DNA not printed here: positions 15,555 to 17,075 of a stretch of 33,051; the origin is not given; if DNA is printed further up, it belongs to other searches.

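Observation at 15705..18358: Leaderless SBP-like protein coupled to a soluble GAF-GGDEF cyclase: candidate cytoplasmic sugar to c-di-GMP sensor feeding the riboswitch 2 kb downstream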

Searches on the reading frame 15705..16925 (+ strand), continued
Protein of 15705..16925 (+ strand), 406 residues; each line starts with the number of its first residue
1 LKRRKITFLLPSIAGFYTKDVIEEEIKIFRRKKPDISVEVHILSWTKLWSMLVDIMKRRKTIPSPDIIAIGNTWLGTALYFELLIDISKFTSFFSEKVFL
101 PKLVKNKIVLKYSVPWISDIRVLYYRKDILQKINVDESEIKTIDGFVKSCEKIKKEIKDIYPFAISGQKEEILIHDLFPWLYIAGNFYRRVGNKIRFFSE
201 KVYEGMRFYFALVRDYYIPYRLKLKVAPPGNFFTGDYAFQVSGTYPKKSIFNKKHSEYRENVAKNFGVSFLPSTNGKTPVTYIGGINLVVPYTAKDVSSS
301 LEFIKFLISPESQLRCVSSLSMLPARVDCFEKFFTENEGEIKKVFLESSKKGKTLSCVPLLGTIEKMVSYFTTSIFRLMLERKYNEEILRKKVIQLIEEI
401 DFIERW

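Call 32: predict_structure(alignment_id=A2)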
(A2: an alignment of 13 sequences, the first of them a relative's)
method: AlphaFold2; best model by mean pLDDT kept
length: 406 residues; sequences in the alignment: 13
mean_pLDDT: 84.5   pTM: 0.86
mean pLDDT of the five models: 84.5, 83.5, 82.2, 76.0, 54.2
residues with pLDDT >= 90: 153; 70-90: 203; 50-70: 38; < 50: 12
segments of 3 or more residues with pLDDT < 50: 167-170, 222-229
pLDDT, mean of each block of 10 residues (from residue 1): 89 75 94 96 86 88 90 86 91 84 73 92 93 95 93 93 67 77 69 74 88 84 46 84 77 71 88 75 91 95 95 90 90 83 90 78 83 88 93 91 78
secondary structure, 60 per line:
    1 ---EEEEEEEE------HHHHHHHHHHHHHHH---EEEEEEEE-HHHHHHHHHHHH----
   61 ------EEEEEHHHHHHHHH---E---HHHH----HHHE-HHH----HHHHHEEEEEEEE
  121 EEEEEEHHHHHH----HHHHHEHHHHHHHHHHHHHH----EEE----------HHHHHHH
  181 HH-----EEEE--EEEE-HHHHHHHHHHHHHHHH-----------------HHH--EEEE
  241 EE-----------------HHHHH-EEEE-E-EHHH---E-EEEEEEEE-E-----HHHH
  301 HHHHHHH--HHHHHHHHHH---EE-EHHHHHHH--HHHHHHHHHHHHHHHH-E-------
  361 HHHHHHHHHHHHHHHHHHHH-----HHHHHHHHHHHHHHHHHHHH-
elements in order: E4-11 H18-32 E36-43 H45-56 E67-71 H72-80 H88-91 H108-112 E113-126 H127-132 H137-141 H143-156 E161-163 H174-182 E188-191 E194-197 H199-214 E237-242 H260-264 E266-269 E282-289 H297-307 H310-319 H327-333 H336-351 H361-380 H386-405

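Call 36: fold_search(model_id=the predicted structure, library=pdb)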
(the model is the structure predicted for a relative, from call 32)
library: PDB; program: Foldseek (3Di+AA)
matches with E <= 10: 1565; with E <= 0.001: 1064
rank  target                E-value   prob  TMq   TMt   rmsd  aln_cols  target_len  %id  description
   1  7c6i_B                1.1e-26  1.00  0.81  0.79   3.8       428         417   21  Crystal structure of beta-glycosides-binding protein (W177X) of ABC transporter in an open-liganded state bound to sop (released 2020-09-16)
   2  7c6f                  1.2e-26  1.00  0.80  0.78   3.9       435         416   21  Crystal structure of beta-glycosides-binding protein (W177X) of ABC transporter in an open state (released 2020-09-16)
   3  7c6i_A                1.3e-26  1.00  0.81  0.78   4.0       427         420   21  Crystal structure of beta-glycosides-binding protein (W177X) of ABC transporter in an open-liganded state bound to sop (released 2020-09-16)
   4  7c69_B                4.1e-26  1.00  0.84  0.82   3.6       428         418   20  Crystal structure of beta-glycosides-binding protein of ABC transporter in a closed state bound to sophorose (released 2020-09-16)
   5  7c68_B                8.8e-26  1.00  0.84  0.83   3.4       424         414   21  Crystal structure of beta-glycosides-binding protein of ABC transporter in a closed state bound to cellotetraose (released 2020-09-16)
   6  7c70_A                8.8e-26  1.00  0.78  0.76   4.1       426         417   20  Crystal structure of beta-glycosides-binding protein (W67A) of ABC transporter in an open-liganded state bound to gent (released 2020-09-16)
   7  7c66_A                1.0e-25  1.00  0.83  0.81   3.4       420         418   20  Crystal structure of beta-glycosides-binding protein of ABC transporter in a closed state bound to cellobiose (released 2020-09-16)
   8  7c6g_B                1.1e-25  1.00  0.80  0.79   3.9       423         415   21  Crystal structure of beta-glycosides-binding protein (W177X) of ABC transporter in an open-liganded state bound to gen (released 2020-10-21)
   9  7c69_A                2.0e-25  1.00  0.84  0.82   3.5       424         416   20  Crystal structure of beta-glycosides-binding protein of ABC transporter in a closed state bound to sophorose (released 2020-09-16)
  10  7c68_A                2.4e-25  1.00  0.84  0.82   3.5       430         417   20  Crystal structure of beta-glycosides-binding protein of ABC transporter in a closed state bound to cellotetraose (released 2020-09-16)
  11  7c6j_A                2.5e-25  1.00  0.83  0.81   3.5       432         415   21  Crystal structure of beta-glycosides-binding protein (W177X) of ABC transporter in a closed state bound to cellobiose (released 2020-09-16)
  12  7c6y                  3.3e-25  1.00  0.79  0.78   4.0       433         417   21  Crystal structure of beta-glycosides-binding protein (W41A) of ABC transporter in an open state (Form II) (released 2020-09-16)
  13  7c67_B                4.5e-25  1.00  0.84  0.82   3.4       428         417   21  Crystal structure of beta-glycosides-binding protein of ABC transporter in a closed state bound to cellotriose (released 2020-10-21)
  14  7c71_A                5.1e-25  1.00  0.77  0.75   4.0       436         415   20  Crystal structure of beta-glycosides-binding protein (E117A) of ABC transporter in an open state (released 2020-09-16)
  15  7c6v_A                6.3e-25  1.00  0.79  0.78   4.0       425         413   21  Crystal structure of beta-glycosides-binding protein (W177X) of ABC transporter in a closed state bound to laminaritri (released 2020-09-16)
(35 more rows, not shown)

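Call 37: search_solved_structures(query=window:15705-16925:+, max_evalue=1e-10, show_alignments=3)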
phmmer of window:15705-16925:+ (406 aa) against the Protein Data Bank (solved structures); distinct sequences matched with E-value up to 1e-10: 9.
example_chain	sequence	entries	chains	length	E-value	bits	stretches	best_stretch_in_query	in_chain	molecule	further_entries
7x0i_A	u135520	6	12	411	5.4e-29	104.6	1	24-381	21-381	CbpB | CpbB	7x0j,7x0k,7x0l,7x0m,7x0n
7c63_A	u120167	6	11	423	1.2e-25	93.6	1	32-389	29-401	Sugar ABC transporter, periplasmic sugar-binding protein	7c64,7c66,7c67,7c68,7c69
7c71_A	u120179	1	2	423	4.3e-25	91.8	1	32-389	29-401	Sugar ABC transporter, periplasmic sugar-binding protein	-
7c6f_A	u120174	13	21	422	7.1e-25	91.1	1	32-389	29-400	Sugar ABC transporter, periplasmic sugar-binding protein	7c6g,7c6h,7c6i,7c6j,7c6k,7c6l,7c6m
7c6x_A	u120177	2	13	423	7.1e-24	87.8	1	36-389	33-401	Sugar ABC transporter, periplasmic sugar-binding protein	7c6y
7c6z_A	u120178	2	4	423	1.1e-23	87.2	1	32-389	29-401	Sugar ABC transporter, periplasmic sugar-binding protein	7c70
5ysb_A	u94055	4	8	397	9.2e-21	77.5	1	32-168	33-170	Lin1841 protein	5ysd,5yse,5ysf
6dtq_A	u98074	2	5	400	4.1e-15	58.9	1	19-326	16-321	maltose-binding protein MalE3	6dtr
3uor_A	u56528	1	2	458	1.7e-12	50.3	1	20-329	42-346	ABC transporter sugar binding protein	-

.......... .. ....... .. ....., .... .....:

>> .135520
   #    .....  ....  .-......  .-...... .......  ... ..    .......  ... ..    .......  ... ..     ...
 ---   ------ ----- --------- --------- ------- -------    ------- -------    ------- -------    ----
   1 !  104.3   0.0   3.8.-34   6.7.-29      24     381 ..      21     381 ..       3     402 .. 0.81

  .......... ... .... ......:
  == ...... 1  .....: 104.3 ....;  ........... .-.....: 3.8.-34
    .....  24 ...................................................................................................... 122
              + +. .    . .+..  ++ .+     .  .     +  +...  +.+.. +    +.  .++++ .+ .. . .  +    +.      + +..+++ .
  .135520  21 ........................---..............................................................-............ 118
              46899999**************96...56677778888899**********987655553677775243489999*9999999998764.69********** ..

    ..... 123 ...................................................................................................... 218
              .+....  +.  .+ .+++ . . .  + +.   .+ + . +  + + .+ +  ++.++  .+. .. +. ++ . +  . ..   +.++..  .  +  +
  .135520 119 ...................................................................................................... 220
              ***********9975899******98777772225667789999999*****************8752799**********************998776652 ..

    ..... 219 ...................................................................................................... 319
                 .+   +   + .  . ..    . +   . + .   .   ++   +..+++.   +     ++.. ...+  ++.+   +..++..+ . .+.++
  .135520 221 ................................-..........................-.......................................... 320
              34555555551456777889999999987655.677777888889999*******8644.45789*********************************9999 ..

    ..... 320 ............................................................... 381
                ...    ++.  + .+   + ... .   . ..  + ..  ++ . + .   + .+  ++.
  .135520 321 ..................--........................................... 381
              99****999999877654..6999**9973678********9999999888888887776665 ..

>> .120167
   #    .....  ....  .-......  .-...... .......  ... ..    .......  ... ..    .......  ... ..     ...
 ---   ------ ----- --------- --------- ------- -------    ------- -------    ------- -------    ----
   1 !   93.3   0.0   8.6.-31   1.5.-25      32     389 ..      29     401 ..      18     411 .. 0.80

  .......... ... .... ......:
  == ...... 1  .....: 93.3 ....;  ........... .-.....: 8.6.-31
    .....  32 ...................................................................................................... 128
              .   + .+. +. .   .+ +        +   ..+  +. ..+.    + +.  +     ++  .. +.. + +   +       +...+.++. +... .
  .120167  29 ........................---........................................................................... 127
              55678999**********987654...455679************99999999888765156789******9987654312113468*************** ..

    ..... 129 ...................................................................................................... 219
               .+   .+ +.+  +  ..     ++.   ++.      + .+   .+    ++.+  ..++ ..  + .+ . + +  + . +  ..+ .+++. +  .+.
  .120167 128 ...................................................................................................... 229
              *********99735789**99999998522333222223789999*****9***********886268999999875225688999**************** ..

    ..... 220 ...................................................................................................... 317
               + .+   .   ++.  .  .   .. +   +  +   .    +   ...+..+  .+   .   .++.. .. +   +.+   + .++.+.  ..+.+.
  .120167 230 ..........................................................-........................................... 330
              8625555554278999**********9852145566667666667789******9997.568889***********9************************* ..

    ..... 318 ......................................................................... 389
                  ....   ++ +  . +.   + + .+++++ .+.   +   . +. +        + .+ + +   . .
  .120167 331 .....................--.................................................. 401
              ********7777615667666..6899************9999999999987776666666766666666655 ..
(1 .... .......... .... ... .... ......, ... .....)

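Call 41: search_protein_representatives(alignment_id=A2)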
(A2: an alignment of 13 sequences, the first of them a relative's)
Query: 13 sequences, 416 profile positions. Proteins with E-value up to 0.001 (for the whole library): 19830; up to 1e-10: 6586; up to 1e-30: 626. The best 150 are listed.
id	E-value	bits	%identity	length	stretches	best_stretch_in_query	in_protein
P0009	8.1e-177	604.3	-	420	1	3-415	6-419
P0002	8.7e-163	558.1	-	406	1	4-414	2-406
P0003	1.5e-161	554.0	-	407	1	3-414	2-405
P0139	6.9e-155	532.0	-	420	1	3-415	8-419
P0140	1.8e-146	504.3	-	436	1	4-415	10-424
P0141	6.1e-144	496.0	-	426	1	3-415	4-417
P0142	2.4e-135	467.6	-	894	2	5-405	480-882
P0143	1.7e-133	461.6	-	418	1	5-414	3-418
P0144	1.8e-133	461.4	-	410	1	13-413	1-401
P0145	5.1e-131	453.4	-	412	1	4-414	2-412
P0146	7.6e-130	449.5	-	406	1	13-415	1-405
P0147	1.2e-123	429.1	-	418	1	3-414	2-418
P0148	1.2e-119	415.9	-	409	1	4-413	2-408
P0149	1.6e-119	415.6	-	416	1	6-415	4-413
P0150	1.3e-113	396.1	-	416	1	4-415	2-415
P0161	1.3e-88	313.7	-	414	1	6-415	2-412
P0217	4.0e-61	223.2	-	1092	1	20-414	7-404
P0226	8.5e-59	215.5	-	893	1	26-395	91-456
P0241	2.3e-54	200.9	-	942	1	26-404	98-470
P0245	3.7e-54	200.2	-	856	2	22-320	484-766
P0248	1.2e-53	198.6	-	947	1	27-378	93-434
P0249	1.4e-53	198.3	-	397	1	27-389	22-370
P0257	8.5e-53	195.7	-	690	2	26-409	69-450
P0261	1.7e-52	194.8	-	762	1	4-406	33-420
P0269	1.2e-50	188.6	-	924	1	25-407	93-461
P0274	2.4e-50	187.7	-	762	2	26-414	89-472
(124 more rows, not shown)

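Call 42: search_protein_families(library=pfam, proteins=[P0142, P0217, P0226, P0241, P0248, P0245, P0257, P0261, P0274, P0269], max_evalue=0.001)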
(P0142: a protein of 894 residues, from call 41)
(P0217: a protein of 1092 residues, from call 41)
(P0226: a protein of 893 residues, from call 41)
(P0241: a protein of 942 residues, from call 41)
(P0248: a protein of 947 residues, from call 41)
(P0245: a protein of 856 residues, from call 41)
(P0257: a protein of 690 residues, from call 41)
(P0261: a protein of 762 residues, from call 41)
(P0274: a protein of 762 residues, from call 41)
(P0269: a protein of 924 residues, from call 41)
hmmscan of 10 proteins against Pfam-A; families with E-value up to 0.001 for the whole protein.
P0142 (894 aa): 2 families
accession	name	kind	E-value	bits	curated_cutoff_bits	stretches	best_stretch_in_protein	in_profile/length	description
PF01547.30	SBP_bac_1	-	7.4e-61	207.2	26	2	501-799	13-306/307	Bacterial extracellular solute-binding protein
PF13416.11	SBP_bac_8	-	1.3e-54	186.3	27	2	502-827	3-277/279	Bacterial extracellular solute-binding protein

P0217 (1092 aa): 5 families
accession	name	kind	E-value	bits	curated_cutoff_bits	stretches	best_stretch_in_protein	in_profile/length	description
PF01547.30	SBP_bac_1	-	2.8e-27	97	26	1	8-312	7-304/307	Bacterial extracellular solute-binding protein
PF02518.31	HATPase_c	-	2.1e-25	89.7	26.4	1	969-1080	2-109/111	Histidine kinase-, DNA gyrase B-, and HSP90-like ATPase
PF13416.11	SBP_bac_8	-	9.3e-19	68.7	27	1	15-326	3-261/279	Bacterial extracellular solute-binding protein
PF00512.31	HisKA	-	4.8e-10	39.8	26.9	1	857-920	2-65/66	His Kinase A (phospho-acceptor) domain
PF02743.24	dCache_1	-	6e-05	23.1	45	1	633-720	143-230/240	Cache domain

P0226 (893 aa): 2 families
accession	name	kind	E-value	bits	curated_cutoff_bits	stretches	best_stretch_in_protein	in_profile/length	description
PF13416.11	SBP_bac_8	-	3.2e-24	86.6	27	1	96-403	6-267/279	Bacterial extracellular solute-binding protein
PF01547.30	SBP_bac_1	-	1.5e-15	58.4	26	1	132-386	50-307/307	Bacterial extracellular solute-binding protein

P0241 (942 aa): 2 families
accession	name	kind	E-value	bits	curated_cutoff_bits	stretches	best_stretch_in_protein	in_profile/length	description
PF13416.11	SBP_bac_8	-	3.6e-20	73.3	27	1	101-403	4-264/279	Bacterial extracellular solute-binding protein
PF01547.30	SBP_bac_1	-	3.1e-18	67.3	26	1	94-388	8-306/307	Bacterial extracellular solute-binding protein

P0248 (947 aa): 2 families
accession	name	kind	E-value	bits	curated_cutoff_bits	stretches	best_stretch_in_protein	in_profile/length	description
PF13416.11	SBP_bac_8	-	4.5e-24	86.1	27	1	106-397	13-267/279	Bacterial extracellular solute-binding protein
PF01547.30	SBP_bac_1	-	4.2e-20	73.4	26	1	105-380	24-307/307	Bacterial extracellular solute-binding protein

P0245 (856 aa): 3 families
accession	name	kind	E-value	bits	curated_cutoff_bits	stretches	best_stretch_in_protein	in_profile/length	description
PF01547.30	SBP_bac_1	-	5e-85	286.6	26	2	478-767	2-306/307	Bacterial extracellular solute-binding protein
PF13416.11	SBP_bac_8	-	8.4e-65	219.8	27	2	488-792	1-269/279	Bacterial extracellular solute-binding protein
PF13531.11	SBP_bac_11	-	1e-06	29.1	25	0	330-360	193-223/227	Bacterial extracellular solute-binding protein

P0257 (690 aa): 2 families
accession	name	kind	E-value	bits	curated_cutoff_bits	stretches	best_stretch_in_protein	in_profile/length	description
PF13416.11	SBP_bac_8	-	2.7e-23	83.6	27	1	71-382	3-265/279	Bacterial extracellular solute-binding protein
PF01547.30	SBP_bac_1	-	6.1e-20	72.8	26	1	69-366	12-306/307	Bacterial extracellular solute-binding protein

P0261 (762 aa): 3 families
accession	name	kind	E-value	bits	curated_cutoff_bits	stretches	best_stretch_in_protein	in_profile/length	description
PF01547.30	SBP_bac_1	-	1e-47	164.1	26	1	45-336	6-306/307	Bacterial extracellular solute-binding protein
PF13416.11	SBP_bac_8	-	7.5e-36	124.8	27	1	51-365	1-278/279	Bacterial extracellular solute-binding protein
PF00528.27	BPD_transp_1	-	4.1e-12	46.6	26.4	1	571-754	43-177/184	Binding-protein-dependent transport system inner membrane component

P0274 (762 aa): 4 families
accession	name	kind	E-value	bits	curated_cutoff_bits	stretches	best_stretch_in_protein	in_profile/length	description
PF13416.11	SBP_bac_8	-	1.7e-17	64.6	27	1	100-377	7-246/279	Bacterial extracellular solute-binding protein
PF01547.30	SBP_bac_1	-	3.6e-17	63.8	26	1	92-376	15-302/307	Bacterial extracellular solute-binding protein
PF02518.31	HATPase_c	-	2.1e-11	44.7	26.4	1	662-753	3-102/111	Histidine kinase-, DNA gyrase B-, and HSP90-like ATPase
PF13589.12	HATPase_c_3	-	0.00021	21.8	25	1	667-715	5-50/137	Histidine kinase-, DNA gyrase B-, and HSP90-like ATPase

P0269 (924 aa): 2 families
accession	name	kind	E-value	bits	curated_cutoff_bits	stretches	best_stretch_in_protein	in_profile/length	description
PF13416.11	SBP_bac_8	-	3e-24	86.7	27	1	98-404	5-269/279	Bacterial extracellular solute-binding protein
PF01547.30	SBP_bac_1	-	8e-17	62.6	26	1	94-384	12-306/307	Bacterial extracellular solute-binding protein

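Call 53: search_protein_families(library=ncbifam, proteins=[window:15705-16925:+], max_evalue=0.01)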
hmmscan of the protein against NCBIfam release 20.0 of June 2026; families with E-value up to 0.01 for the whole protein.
window:15705-16925:+ (406 aa): 1 family
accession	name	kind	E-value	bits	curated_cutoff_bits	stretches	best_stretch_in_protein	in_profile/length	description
NF053763.1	ABCarbgalBndGanS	equivalog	0.0011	17.8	700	1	22-154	53-177/420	galactooligosaccharide ABC transporter substrate-binding protein GanS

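Call 55: find_encoding_contigs(protein=P0161, flank=5000, max_places=4)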
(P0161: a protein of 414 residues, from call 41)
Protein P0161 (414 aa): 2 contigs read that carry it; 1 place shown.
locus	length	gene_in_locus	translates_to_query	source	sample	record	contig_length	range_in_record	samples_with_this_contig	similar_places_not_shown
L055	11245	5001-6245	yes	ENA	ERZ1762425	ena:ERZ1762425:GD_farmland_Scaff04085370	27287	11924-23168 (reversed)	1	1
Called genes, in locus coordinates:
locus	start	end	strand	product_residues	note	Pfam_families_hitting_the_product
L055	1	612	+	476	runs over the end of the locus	-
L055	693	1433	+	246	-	PF18075:FtsX_ECD (weak)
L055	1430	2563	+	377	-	PF11932:DUF3450 (weak), PF01551:Peptidase_M23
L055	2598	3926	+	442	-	PF22694:CtpB_N-like, PF00595:PDZ, PF13180:PDZ_2 (weak), PF17820:PDZ_6, PF03572:Peptidase_S41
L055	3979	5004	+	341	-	PF00814:TsaD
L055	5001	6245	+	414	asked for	PF01547:SBP_bac_1, PF13416:SBP_bac_8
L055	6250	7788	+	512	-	PF01590:GAF, PF13492:GAF_3 (weak), PF00990:GGDEF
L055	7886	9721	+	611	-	-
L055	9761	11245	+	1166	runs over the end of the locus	PF13585:CHU_C (faint), PF13860:FlgD_ig (weak)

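Call 56: find_encoding_contigs(protein=P0249, flank=5000, max_places=4)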
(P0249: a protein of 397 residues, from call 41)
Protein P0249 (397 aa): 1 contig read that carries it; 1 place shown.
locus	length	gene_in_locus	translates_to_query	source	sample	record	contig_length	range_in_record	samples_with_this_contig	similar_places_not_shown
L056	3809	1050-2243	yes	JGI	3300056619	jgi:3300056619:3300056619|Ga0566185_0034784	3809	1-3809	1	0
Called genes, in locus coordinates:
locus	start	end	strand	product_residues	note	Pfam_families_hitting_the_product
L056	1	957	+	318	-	?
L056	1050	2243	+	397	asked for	PF01547:SBP_bac_1, PF13416:SBP_bac_8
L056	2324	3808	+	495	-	?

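Call 57: search_protein_families(library=pfam, proteins=[L056:2324-3808:+, L056:1-957:+, L055:7886-9721:+], max_evalue=0.001)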
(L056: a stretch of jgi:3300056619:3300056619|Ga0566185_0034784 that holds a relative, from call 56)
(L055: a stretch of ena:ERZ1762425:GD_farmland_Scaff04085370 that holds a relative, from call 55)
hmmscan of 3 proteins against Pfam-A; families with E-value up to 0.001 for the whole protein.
L056:2324-3808:+ (495 aa): 1 family
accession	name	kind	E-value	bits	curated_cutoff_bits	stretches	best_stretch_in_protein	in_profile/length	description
PF17389.8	Bac_rhamnosid6H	-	2.3e-08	34.2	24.5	1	398-491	3-96/339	Bacterial alpha-L-rhamnosidase 6 hairpin glycosidase domain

L056:1-957:+ (318 aa): 1 family
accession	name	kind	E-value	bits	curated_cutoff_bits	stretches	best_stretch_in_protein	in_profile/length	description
PF00232.24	Glyco_hydro_1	-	1e-66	225.7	22.6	1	2-313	142-452/453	Glycosyl hydrolase family 1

L055:7886-9721:+ (611 aa): 0 families
